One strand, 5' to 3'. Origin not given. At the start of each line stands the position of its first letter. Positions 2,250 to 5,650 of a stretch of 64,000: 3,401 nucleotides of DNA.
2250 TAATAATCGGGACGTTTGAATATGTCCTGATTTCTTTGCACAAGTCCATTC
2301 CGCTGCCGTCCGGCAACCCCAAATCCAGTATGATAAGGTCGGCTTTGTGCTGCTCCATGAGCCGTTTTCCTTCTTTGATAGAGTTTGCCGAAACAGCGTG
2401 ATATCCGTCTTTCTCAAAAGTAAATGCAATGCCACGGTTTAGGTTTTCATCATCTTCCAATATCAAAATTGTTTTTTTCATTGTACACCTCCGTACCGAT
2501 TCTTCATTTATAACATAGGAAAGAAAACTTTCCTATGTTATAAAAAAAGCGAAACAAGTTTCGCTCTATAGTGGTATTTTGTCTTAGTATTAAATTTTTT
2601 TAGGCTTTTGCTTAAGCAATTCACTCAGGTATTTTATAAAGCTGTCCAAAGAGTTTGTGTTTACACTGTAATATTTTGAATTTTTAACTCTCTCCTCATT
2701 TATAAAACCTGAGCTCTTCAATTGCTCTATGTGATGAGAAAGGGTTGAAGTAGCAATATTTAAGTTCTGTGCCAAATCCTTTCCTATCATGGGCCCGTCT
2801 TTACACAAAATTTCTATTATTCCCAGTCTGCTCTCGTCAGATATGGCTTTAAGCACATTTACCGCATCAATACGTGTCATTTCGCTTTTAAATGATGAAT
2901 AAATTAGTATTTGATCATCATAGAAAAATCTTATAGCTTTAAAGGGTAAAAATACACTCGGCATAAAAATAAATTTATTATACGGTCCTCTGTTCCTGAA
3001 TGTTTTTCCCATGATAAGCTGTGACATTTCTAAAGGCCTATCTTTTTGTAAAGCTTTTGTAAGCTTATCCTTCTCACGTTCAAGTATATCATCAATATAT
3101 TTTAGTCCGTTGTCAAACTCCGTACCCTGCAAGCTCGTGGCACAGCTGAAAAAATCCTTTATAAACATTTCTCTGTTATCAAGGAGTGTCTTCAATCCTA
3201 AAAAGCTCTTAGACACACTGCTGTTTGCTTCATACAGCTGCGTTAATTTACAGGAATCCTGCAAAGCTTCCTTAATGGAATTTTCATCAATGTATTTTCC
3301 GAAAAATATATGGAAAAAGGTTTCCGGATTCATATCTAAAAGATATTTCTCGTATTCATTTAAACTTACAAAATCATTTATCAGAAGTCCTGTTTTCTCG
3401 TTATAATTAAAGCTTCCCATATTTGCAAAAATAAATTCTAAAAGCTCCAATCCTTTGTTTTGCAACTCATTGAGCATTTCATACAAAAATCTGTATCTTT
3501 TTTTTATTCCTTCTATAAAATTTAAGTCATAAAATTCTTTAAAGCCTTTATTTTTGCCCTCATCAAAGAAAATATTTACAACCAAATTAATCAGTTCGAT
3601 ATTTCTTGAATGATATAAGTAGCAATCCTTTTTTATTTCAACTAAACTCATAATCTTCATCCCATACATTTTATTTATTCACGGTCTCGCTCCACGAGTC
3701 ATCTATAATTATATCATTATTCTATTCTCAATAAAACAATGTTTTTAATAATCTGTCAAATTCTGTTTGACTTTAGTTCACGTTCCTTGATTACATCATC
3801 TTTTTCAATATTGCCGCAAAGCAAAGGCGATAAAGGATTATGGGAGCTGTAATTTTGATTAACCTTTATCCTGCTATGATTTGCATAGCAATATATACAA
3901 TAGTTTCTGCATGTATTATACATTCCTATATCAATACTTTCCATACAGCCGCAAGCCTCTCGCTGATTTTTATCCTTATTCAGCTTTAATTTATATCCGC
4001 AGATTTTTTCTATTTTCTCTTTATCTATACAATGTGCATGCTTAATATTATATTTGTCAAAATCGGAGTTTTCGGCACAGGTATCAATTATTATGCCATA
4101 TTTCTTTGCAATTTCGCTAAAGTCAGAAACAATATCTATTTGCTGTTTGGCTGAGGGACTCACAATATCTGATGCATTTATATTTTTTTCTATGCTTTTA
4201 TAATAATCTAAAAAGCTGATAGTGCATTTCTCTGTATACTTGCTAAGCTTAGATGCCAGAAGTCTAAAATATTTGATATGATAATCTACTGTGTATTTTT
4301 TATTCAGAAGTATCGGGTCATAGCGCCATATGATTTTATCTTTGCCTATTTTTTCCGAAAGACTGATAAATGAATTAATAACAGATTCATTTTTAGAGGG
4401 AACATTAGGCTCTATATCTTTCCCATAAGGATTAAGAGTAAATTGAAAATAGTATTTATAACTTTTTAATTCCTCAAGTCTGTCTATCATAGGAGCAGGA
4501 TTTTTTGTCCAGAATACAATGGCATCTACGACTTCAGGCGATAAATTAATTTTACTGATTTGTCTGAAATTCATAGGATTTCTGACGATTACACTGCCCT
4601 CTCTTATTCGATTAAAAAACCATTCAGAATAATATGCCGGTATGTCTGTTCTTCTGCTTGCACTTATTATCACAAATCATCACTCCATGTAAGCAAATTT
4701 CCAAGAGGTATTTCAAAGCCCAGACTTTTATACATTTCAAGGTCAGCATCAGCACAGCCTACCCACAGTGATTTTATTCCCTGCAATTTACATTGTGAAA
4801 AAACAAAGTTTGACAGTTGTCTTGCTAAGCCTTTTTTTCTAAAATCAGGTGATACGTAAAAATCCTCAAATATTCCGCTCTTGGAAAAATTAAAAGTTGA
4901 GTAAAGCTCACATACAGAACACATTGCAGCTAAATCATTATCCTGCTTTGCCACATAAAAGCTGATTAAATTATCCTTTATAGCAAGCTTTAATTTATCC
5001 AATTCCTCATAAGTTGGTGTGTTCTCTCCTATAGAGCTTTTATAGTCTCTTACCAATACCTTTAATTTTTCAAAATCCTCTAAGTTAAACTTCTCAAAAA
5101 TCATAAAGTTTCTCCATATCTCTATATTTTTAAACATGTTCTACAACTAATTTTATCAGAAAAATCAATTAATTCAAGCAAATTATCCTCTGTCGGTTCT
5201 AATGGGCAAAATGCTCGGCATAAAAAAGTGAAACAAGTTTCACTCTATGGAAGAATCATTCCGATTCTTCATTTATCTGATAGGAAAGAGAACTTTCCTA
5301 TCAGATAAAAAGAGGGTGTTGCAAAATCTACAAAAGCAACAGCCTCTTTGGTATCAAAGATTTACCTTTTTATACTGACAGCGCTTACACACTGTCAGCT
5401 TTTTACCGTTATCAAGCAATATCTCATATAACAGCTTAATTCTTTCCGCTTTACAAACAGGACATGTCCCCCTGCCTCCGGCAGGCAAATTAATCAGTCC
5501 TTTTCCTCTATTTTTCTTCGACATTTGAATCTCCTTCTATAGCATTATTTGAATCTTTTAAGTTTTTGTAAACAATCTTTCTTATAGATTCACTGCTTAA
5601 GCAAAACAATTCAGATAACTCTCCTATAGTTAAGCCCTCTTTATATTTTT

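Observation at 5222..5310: Modular multi-hairpin intergenic repeat family (modules A, B, C); most complete copy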

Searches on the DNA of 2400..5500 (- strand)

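Call 32: search_rna_families(source=window, start=2400, end=5500, threshold=evalue, max_evalue=10)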
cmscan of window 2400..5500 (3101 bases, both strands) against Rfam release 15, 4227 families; matches with E-value up to 10: 13.
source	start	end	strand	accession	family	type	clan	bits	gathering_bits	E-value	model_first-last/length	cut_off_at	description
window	2501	2550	-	RF04239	mir-4679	Gene; miRNA;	-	24.3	88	0.17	1-75/75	no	mir-4679 microRNA precursor family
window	5265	5314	-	RF04239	mir-4679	Gene; miRNA;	-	24.3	88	0.17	1-75/75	no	mir-4679 microRNA precursor family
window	5265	5314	+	RF04239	mir-4679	Gene; miRNA;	-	23.6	88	0.27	1-75/75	no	mir-4679 microRNA precursor family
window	3713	3781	-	RF02844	RefA9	Gene; antisense;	-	20.7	49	5.9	1-64/64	no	Enterococcus sRNA A9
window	2501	2550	+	RF04239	mir-4679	Gene; miRNA;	-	20.6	88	1.6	1-75/75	no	mir-4679 microRNA precursor family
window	2494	2554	-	RF00906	MIR1120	Gene; miRNA;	-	20.1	86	1.5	1-87/87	no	MIR1120/MIR1122 microRNA precursor family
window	5247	5317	+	RF02527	SSRC38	Gene; sRNA;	-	19.6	80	2.4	1-166/166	no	Streptococcus sRNA SSRC38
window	2507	2544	+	RF00932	mir-471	Gene; miRNA;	-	17.9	80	4.4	1-66/66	no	mir-471 microRNA precursor family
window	2500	2551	+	RF00906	MIR1120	Gene; miRNA;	-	17.9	86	5.7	1-87/87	no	MIR1120/MIR1122 microRNA precursor family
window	2483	2601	-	RF02634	EF3314_EF3315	Gene; sRNA;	-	16.8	100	1.1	1-141/141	no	Enterococcus sRNA EF3314_EF3315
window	2505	2546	+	RF04156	MIR2670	Gene; miRNA;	-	16.4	117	3.2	1-200/200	no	MIR2670 microRNA precursor family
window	2978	3066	+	RF01906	HOTAIR_3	Gene; lncRNA;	-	14.3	80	6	1-98/98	no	HOTAIR conserved region 3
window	4543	4609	+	RF02480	GlsR14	Gene; snRNA; snoRNA; CD-box;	-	13.6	90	7.5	1-68/68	no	Small nucleolar RNA GlsR14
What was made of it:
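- On Any Rfam RNA family: The best sub-threshold hits over the modules are chance matches to miRNA hairpins: 24 bits against a gathering score of 88, E = 0.17 (call 32).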

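Call 58: search_dna_similar(query=window:5215-5315:-, collection=plasmids, mode=distant, max_evalue=1, max_rows=15)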
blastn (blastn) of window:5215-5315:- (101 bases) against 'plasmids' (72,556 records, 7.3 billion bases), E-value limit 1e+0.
Records with a match: 1; places in all: 1; records where one place covers at least 80% of the query: 0.
Best place of each record, by identity: 90-95% 1.
By first word of the organism name: Flammeovirga 1.
By predicted mobility (MOB-suite, as given by PLSDB): non-mobilizable 1.
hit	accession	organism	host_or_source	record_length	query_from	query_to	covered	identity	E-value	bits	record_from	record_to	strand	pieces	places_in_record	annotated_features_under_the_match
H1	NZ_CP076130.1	Flammeovirga kamogawensis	single bacterial isolate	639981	61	93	33%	90.9%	7e-2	44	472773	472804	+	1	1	none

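Call 59: search_dna_similar(query=window:5215-5315:-, collection=phages, mode=distant, max_evalue=1, max_rows=15)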
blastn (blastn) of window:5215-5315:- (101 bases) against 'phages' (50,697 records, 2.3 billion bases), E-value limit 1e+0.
No match.
